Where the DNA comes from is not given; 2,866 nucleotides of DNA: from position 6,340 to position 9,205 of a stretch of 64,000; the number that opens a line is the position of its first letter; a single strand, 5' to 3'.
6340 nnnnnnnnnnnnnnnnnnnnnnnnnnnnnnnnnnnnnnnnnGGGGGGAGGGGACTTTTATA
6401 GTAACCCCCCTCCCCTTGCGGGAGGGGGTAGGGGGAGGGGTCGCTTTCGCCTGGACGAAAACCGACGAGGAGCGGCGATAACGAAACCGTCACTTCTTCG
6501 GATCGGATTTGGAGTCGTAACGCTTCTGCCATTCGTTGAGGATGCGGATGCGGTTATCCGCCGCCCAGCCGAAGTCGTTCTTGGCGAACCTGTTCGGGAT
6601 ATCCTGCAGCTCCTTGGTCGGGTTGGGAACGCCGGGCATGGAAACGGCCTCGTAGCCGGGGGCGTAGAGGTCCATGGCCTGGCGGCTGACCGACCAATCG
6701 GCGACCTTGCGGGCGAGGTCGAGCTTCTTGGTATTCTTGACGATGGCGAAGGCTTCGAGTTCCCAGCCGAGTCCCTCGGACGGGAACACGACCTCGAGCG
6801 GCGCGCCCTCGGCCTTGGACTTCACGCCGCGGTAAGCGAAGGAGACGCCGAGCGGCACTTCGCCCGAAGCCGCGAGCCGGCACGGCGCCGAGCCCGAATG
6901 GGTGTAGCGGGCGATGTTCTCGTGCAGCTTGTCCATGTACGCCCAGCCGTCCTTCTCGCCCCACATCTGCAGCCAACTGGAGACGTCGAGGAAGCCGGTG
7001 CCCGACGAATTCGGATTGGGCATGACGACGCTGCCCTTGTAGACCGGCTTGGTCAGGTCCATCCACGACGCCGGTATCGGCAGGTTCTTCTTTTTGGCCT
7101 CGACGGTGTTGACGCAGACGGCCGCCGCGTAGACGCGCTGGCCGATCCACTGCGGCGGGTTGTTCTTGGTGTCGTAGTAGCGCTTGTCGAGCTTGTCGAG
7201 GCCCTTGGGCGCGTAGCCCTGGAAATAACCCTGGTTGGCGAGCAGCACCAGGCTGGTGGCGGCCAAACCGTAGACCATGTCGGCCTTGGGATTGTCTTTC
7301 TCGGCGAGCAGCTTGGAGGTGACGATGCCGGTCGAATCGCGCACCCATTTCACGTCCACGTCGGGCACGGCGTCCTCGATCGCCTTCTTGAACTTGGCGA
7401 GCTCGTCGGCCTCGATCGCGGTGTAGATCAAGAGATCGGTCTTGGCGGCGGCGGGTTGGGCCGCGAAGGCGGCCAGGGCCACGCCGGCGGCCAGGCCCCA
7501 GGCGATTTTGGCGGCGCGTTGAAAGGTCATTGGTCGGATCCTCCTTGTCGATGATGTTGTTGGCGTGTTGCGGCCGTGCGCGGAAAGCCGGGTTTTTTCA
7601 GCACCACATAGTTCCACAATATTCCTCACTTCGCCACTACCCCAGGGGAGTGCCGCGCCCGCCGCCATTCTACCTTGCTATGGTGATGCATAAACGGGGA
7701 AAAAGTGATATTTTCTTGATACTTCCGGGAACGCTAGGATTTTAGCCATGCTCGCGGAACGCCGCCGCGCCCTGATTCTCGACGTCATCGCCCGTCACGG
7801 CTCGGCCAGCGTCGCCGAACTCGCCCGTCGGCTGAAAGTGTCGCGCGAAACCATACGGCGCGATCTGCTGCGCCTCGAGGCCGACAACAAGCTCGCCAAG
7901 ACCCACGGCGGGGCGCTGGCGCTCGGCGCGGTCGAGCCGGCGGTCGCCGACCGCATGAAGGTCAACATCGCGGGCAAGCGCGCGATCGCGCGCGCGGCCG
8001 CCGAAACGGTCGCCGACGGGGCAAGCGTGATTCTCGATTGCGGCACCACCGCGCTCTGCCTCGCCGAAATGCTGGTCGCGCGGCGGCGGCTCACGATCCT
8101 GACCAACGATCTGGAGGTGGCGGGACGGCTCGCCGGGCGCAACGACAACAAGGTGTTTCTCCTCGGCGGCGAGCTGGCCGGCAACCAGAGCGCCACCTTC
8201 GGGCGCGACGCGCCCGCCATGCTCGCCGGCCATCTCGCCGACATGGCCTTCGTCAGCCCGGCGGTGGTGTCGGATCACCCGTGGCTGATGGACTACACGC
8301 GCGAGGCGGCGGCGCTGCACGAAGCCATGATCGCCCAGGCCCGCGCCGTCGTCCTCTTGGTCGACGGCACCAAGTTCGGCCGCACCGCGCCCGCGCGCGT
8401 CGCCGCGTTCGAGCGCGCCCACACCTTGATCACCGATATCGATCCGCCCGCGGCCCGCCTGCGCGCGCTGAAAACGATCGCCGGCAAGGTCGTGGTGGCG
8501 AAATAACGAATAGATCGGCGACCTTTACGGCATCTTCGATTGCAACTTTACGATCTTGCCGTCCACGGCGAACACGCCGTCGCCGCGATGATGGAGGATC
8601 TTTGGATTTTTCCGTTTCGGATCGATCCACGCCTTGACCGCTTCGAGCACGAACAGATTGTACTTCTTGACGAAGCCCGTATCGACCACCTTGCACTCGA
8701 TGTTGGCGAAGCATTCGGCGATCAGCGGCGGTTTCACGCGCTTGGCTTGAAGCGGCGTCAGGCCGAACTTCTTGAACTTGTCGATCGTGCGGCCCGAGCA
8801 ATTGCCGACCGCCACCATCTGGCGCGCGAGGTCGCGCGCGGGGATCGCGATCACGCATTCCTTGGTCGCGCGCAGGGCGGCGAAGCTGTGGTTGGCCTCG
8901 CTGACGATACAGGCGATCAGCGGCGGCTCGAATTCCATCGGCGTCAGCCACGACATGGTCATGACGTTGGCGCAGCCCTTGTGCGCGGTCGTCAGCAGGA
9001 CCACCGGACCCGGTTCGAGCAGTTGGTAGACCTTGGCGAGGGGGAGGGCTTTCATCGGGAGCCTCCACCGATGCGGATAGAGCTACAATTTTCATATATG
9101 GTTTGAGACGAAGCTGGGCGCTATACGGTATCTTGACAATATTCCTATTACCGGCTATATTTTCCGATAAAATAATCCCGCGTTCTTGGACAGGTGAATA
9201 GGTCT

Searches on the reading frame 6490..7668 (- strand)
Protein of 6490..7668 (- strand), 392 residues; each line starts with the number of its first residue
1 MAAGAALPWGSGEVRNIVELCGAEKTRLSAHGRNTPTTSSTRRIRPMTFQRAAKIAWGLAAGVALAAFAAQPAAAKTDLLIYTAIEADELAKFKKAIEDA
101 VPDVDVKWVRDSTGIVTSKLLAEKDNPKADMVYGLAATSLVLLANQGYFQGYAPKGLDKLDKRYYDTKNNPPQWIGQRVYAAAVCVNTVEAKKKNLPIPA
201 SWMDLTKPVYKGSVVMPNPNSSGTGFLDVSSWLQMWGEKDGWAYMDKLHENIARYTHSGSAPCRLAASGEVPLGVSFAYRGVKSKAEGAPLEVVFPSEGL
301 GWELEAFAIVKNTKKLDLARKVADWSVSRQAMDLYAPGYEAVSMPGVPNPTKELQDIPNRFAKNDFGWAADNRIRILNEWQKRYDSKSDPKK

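Call 3: search_protein_families(library=pfam, proteins=[window:6490-7668:-], max_evalue=0.01)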
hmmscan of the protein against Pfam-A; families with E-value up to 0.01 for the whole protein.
window:6490-7668:- (392 aa): 2 families
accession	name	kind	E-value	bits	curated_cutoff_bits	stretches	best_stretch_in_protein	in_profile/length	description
PF13343.11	SBP_bac_6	-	6.4e-24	85.2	24.6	1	126-353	1-230/245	Bacterial extracellular solute-binding protein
PF13416.11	SBP_bac_8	-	2.4e-11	44.4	27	1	95-333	4-250/279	Bacterial extracellular solute-binding protein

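Call 4: search_protein_families(library=ncbifam, proteins=[window:6490-7668:-], max_evalue=0.01)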
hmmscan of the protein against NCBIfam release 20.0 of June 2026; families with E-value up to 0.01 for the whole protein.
window:6490-7668:- (392 aa): 6 families
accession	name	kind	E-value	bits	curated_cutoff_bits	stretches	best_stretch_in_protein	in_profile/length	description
TIGR03261.1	phnS2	equivalog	3e-143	476.9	392.75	1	63-388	8-333/334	putative 2-aminoethylphosphonate ABC transporter substrate-binding protein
TIGR01254.1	sfuA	subfamily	2.9e-14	53.1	93.4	1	85-331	15-255/306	thiamine ABC transporter substrate-binding protein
NF011620.1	PRK15046.1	equivalog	5.6e-14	51.6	310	1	61-261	8-201/334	2-aminoethylphosphonate ABC transporter substrate-binding protein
TIGR03227.1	PhnS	equivalog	2.8e-10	39.6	395.3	1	55-271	13-221/360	2-aminoethylphosphonate ABC transporter substrate-binding protein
NF007048.0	PRK09501.1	equivalog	1.2e-07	31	582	1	177-330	129-282/348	spermidine/putrescine ABC transporter substrate-binding protein PotD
NF041888.1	ABC_SBP_YdcS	equivalog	0.0078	15.1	725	0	248-336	226-314/379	putative ABC transporter substrate-binding protein YdcS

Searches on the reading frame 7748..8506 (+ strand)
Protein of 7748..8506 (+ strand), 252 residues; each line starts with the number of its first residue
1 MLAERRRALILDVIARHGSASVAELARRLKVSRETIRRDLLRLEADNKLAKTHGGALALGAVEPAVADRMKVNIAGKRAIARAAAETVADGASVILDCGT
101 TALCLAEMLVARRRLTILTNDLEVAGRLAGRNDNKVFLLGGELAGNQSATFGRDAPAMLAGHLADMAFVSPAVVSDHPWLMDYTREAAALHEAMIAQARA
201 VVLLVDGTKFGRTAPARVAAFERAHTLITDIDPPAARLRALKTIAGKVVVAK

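Call 3: search_protein_families(library=pfam, proteins=[window:7748-8506:+], max_evalue=0.01)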
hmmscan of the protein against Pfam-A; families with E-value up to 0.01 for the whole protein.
window:7748-8506:+ (252 aa): 16 families
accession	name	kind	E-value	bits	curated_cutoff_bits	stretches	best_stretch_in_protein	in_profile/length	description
PF00455.28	DeoRC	-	1.8e-41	142.2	31.8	1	73-230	2-159/160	DeoR C terminal sensor domain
PF08220.18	HTH_DeoR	-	1.1e-15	57.5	21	1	6-57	1-52/57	DeoR-like helix-turn-helix domain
PF08279.18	HTH_11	-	2.5e-07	30.9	25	1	6-47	1-43/55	HTH domain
PF12802.13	MarR_2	-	1.1e-05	25.9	27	1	6-45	6-46/61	MarR family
PF13412.12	HTH_24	-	5.2e-05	23.2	21.9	1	10-46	8-44/48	Winged helix-turn-helix DNA-binding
PF13404.12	HTH_AsnC-type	-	0.0001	22.5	27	1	10-44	8-42/42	AsnC-type helix-turn-helix domain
PF01047.28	MarR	-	0.0001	22.5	24.6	1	8-47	6-45/59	MarR family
PF25213.1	HVO_A0261_N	-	0.00015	22.1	35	1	5-70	11-74/86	HVO_A0261 N-terminal domain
PF00392.27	GntR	-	0.0004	20.4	27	1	8-55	11-60/64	Bacterial regulatory proteins, gntR family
PF12840.13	HTH_20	-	0.00042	20.7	27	1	7-44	6-43/51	Helix-turn-helix domain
PF25212.1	HVO_A0114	-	0.0018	18.5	27.6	1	6-45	23-62/84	HVO_A0114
PF19187.6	HTH_PafC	-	0.0021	18.3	32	1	13-45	12-44/115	PafC helix-turn-helix domain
PF13384.12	HTH_23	-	0.0029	17.8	24.6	0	3-38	3-36/50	Homeodomain-like domain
PF02002.24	TFIIE_alpha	-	0.0046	17.2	22.9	1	4-52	12-59/105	TFIIE alpha subunit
PF01022.26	HTH_5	-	0.0049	17.2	22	0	6-44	3-40/47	Bacterial regulatory protein, arsR family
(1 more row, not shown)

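Call 4: search_protein_families(library=ncbifam, proteins=[window:7748-8506:+], max_evalue=0.01)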
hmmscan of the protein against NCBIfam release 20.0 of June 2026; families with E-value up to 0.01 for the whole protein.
window:7748-8506:+ (252 aa): 18 families
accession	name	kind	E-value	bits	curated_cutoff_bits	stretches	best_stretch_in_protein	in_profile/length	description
NF041397.1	TranRegGlpR_Halo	equivalog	3.8e-44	151.2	300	1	1-243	1-244/253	HTH-type transcriptional regulator GlpR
NF040755.1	AgaR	equivalog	7.8e-44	149.7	260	1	4-250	5-255/256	transcriptional repressor AgaR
NF007753.1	PRK10434.1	equivalog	2.1e-39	135.6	350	1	2-250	2-252/253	glucitol operon DNA-binding transcriptional repressor SrlR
NF007316.0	PRK09802.1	equivalog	1.6e-37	129.1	351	1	5-250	17-266/269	DeoR family transcriptional regulator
NF040890.1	trans_reg_YgbI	equivalog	3.5e-37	128.3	400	1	2-252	2-253/253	DNA-binding transcriptional repressor YgbI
NF008154.0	PRK10906.1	equivalog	4.7e-36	124.4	331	1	5-242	5-243/252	DeoR/GlpR family transcriptional regulator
NF010034.0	PRK13509.1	equivalog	1.6e-29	103.1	244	1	4-248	4-248/251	HTH-type transcriptional regulator UlaR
NF007720.0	PRK10411.1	equivalog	9.7e-26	90.6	259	1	5-235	4-237/243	L-fucose operon activator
NF040887.2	trans_reg_YciT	exception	5.9e-23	81.7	450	1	6-242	4-237/246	DNA-binding transcriptional regulator YciT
NF007961.0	PRK10681.1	equivalog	2.8e-21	76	244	1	14-241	16-243/252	DNA-binding transcriptional repressor DeoR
TIGR01884.1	cas_HTH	subfamily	0.00014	21.3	60.2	1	5-45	142-182/202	CRISPR-associated CARF protein Csa3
NF033788.1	HTH_metalloreg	subfamily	0.00041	20.1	55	1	1-45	7-51/77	metalloregulator ArsR/SmtB family transcription factor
TIGR02702.1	SufR_cyano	equivalog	0.0011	18.7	178.8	1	10-54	6-50/208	iron-sulfur cluster biosynthesis transcriptional regulator SufR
NF053660.1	ORF80_fam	equivalog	0.0013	18.6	95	1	7-45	4-42/70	ORF80 family leucine zipper DNA-binding protein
NF041395.1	TranRegLrpA1_Halo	equivalog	0.0017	18.4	250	1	3-46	3-46/142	HTH-type transcriptional regulator LrpA1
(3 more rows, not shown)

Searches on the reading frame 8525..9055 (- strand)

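Call 3: search_protein_families(library=pfam, proteins=[window:8525-9055:-], max_evalue=0.01)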
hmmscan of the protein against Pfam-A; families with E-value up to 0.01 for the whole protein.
window:8525-9055:- (176 aa): 1 family
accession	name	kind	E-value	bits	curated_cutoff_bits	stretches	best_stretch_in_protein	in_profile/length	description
PF01613.24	Flavin_Reduct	-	1.8e-30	106.5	27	1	15-158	5-147/153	Flavin reductase like domain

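Call 4: search_protein_families(library=ncbifam, proteins=[window:8525-9055:-], max_evalue=0.01)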
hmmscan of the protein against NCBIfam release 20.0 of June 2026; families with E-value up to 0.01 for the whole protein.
window:8525-9055:- (176 aa): 1 family
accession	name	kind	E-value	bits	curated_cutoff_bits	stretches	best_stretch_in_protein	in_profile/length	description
NF042921.1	HpaC_Thermus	equivalog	0.00064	19.7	200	1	17-124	15-112/150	4-hydroxyphenylacetate 3-monooxygenase reductase subunit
